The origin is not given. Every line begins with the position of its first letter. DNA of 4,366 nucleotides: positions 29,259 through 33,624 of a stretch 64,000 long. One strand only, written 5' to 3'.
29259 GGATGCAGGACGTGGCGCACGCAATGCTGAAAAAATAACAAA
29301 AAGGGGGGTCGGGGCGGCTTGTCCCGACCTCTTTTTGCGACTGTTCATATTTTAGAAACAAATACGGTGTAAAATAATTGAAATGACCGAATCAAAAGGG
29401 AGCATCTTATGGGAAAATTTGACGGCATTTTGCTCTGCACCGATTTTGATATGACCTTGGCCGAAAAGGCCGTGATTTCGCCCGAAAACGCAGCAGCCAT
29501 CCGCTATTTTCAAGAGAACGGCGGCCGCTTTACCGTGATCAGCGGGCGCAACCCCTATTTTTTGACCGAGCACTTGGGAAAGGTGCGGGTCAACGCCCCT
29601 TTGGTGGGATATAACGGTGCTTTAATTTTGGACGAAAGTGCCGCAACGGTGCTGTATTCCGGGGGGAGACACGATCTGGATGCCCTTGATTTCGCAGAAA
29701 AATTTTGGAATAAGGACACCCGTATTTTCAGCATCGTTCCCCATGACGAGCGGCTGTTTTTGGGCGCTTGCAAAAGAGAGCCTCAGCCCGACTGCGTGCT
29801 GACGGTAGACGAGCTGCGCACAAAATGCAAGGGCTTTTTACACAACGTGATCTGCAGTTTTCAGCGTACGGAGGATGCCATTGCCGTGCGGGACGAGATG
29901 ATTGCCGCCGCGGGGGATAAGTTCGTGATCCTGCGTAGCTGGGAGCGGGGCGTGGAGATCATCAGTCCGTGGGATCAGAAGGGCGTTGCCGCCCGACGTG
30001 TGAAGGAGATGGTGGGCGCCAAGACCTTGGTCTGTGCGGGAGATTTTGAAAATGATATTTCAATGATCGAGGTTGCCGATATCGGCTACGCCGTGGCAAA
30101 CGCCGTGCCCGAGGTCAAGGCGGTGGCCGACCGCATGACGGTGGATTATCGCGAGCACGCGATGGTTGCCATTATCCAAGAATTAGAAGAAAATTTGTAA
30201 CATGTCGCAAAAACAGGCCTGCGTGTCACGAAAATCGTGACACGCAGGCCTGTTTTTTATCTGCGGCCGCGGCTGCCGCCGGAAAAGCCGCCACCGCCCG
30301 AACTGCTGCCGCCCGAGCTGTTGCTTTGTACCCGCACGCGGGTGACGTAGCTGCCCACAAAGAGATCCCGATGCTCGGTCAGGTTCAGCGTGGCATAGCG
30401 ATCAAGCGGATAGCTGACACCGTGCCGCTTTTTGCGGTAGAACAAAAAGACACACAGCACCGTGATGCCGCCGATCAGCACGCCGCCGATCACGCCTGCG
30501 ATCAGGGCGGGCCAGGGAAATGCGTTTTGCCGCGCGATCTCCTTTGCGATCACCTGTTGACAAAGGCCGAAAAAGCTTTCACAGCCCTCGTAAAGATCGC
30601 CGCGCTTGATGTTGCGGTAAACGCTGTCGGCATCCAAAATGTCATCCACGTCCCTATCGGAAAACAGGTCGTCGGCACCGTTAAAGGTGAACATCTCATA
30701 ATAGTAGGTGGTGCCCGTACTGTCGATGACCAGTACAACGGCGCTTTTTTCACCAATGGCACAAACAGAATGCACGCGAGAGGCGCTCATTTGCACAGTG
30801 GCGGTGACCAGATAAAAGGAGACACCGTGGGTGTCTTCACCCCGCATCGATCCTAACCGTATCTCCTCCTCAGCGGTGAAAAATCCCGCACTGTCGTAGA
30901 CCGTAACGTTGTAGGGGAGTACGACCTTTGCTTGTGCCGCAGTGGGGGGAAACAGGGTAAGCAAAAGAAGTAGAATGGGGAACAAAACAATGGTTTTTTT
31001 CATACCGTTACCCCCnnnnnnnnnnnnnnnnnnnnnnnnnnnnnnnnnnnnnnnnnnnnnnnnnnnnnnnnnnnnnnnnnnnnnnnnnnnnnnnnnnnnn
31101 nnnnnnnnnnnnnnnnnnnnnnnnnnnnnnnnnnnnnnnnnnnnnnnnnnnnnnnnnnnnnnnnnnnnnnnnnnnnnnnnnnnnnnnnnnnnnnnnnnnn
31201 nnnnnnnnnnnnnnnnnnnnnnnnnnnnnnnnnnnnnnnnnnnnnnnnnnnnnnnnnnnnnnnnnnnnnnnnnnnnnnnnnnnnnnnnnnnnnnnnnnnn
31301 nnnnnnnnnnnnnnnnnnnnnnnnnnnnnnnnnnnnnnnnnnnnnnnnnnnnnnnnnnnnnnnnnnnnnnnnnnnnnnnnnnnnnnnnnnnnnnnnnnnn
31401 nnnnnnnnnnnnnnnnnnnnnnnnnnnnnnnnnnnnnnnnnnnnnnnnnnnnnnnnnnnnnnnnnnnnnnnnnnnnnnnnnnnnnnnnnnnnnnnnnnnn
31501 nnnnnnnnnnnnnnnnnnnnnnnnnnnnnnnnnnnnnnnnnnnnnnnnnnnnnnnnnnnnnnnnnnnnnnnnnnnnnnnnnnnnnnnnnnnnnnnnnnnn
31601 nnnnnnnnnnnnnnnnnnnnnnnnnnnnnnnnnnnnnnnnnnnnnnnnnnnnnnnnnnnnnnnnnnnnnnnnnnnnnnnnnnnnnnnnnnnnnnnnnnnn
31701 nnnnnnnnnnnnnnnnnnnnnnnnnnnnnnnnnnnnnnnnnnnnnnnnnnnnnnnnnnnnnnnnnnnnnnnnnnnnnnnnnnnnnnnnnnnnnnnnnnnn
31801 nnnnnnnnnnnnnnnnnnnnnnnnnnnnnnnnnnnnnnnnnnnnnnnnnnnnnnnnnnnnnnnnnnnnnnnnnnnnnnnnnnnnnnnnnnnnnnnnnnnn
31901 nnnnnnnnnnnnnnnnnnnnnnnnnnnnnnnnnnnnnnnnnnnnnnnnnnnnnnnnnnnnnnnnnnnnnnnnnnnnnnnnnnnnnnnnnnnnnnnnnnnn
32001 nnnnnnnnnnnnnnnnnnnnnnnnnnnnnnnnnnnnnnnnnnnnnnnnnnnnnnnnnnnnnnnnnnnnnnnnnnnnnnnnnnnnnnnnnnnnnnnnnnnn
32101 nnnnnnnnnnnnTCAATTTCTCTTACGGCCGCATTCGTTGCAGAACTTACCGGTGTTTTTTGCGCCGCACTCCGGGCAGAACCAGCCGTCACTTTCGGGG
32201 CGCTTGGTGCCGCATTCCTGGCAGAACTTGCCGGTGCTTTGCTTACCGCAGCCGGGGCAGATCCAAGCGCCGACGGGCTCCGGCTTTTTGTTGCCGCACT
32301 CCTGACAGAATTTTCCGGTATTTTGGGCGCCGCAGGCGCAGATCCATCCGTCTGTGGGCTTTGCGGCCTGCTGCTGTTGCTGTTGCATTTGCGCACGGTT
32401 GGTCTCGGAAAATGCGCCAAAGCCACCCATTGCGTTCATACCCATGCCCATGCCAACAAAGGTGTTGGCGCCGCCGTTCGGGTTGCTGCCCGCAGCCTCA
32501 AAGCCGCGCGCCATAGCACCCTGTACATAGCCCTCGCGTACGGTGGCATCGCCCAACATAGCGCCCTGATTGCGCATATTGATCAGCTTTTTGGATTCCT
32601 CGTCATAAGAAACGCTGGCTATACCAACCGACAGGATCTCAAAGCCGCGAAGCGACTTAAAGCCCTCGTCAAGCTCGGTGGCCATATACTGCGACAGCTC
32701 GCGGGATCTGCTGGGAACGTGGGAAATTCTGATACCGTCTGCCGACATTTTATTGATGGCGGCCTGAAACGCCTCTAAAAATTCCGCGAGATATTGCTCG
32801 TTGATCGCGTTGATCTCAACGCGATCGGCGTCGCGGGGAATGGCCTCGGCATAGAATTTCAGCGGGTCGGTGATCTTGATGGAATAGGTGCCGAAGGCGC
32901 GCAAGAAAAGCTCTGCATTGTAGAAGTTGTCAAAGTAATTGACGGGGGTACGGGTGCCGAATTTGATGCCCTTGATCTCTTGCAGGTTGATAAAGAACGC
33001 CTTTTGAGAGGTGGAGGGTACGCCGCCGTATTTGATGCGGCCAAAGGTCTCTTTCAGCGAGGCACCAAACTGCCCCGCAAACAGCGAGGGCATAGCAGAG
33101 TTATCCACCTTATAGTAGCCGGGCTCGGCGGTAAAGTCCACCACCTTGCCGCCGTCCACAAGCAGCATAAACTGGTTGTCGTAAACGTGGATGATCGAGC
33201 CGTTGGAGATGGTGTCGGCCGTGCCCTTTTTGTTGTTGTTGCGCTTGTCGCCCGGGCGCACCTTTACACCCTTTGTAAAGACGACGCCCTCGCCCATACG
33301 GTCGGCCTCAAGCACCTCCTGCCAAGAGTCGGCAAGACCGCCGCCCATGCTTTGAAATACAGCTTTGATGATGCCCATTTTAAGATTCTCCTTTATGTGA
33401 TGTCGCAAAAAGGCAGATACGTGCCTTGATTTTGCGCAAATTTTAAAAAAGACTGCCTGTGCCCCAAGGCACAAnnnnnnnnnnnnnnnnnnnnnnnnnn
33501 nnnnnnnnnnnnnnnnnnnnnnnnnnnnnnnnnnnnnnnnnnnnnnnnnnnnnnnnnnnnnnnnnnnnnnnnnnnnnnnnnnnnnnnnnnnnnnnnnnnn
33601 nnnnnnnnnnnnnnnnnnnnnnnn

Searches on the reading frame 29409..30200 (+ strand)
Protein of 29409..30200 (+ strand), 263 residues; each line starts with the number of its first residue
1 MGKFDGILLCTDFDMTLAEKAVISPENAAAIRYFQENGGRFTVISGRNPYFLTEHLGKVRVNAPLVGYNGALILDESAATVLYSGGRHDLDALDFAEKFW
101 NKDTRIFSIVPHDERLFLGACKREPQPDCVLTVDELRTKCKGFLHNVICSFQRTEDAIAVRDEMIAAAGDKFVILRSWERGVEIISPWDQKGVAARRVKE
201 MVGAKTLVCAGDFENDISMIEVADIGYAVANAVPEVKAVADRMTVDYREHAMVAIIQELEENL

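Call 66: search_protein_families(library=pfam, proteins=[window:29409-30200:+], max_evalue=0.001)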
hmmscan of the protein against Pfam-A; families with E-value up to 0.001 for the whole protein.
window:29409-30200:+ (263 aa): 2 families
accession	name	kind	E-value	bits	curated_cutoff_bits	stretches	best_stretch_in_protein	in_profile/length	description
PF08282.18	Hydrolase_3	-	5.5e-30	105.4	20.9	1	10-253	2-252/255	haloacid dehalogenase-like hydrolase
PF05116.19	S6PP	-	0.00039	20.5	20.3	0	171-238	146-216/247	Sucrose-6F-phosphate phosphohydrolase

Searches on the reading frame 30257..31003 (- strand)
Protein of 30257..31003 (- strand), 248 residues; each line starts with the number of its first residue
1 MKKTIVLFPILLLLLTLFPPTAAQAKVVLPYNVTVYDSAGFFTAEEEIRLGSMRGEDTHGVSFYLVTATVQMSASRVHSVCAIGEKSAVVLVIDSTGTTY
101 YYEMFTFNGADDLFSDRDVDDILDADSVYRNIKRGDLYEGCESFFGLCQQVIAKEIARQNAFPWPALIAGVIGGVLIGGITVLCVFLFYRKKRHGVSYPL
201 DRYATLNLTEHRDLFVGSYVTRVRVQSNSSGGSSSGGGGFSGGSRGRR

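Call 66: search_protein_families(library=pfam, proteins=[window:30257-31003:-], max_evalue=0.001)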
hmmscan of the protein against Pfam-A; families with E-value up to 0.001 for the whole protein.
window:30257-31003:- (248 aa): 1 family
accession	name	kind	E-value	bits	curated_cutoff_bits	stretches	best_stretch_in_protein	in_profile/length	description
PF04536.20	TPM_phosphatase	-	7.1e-06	26.5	22.1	1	35-150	1-124/125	TPM domain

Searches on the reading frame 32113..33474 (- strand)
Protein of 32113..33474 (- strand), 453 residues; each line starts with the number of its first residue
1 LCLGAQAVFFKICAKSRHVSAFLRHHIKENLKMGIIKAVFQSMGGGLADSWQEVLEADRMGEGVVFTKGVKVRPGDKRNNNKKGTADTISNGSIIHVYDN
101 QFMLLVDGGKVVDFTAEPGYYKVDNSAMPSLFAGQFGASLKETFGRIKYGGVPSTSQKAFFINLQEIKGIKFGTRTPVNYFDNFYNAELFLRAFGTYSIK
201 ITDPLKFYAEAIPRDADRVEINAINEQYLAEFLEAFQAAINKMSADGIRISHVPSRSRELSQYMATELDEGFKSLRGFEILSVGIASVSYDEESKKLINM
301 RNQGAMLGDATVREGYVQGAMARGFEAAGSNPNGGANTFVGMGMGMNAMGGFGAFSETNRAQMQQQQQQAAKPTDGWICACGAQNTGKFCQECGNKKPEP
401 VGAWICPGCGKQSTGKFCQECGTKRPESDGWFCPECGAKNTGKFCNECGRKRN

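Call 66: search_protein_families(library=pfam, proteins=[window:32113-33474:-], max_evalue=0.001)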
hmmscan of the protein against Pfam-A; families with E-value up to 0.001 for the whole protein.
window:32113-33474:- (453 aa): 2 families
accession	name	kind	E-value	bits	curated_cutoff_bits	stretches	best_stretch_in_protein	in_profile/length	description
PF13421.11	Band_7_1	-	3.9e-17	63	24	1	87-301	9-206/211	SPFH domain-Band 7 family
PF12773.13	DZR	-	0.00015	22.3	27.3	0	390-437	1-45/45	Double zinc ribbon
